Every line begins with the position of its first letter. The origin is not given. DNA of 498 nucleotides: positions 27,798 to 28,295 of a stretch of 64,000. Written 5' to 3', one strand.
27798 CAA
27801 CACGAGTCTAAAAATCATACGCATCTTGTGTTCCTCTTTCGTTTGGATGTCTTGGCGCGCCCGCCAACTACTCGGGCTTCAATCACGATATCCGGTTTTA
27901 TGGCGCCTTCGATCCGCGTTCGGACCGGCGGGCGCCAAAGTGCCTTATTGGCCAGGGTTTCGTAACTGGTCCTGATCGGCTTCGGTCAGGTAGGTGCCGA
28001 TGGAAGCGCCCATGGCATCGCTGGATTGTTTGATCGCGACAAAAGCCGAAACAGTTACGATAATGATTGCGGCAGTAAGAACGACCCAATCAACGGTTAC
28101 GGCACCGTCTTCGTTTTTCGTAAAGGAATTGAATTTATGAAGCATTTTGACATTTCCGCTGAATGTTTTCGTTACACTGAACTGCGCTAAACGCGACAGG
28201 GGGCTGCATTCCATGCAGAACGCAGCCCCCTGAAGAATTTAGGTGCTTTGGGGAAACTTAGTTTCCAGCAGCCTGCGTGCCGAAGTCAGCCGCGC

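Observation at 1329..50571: Non-random gene decay: about ten accessory genes damaged, core ORFs uninterrupted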

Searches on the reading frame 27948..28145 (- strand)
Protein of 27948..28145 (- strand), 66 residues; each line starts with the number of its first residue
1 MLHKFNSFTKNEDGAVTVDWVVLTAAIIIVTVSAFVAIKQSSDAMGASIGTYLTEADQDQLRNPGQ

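Call 78: find_encoding_contigs(protein=window:27948-28145:-, flank=4000, max_places=10)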
Protein window:27948-28145:- (66 aa): 2 contigs read that carry it; 2 places shown.
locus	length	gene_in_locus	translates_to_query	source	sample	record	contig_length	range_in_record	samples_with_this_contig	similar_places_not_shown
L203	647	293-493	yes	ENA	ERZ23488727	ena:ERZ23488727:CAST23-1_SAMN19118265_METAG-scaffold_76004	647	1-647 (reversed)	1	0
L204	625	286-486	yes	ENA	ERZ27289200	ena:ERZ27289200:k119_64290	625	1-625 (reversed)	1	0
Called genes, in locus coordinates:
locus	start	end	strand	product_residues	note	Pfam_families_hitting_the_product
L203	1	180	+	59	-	?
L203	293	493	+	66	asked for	-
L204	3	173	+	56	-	?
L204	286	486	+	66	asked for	-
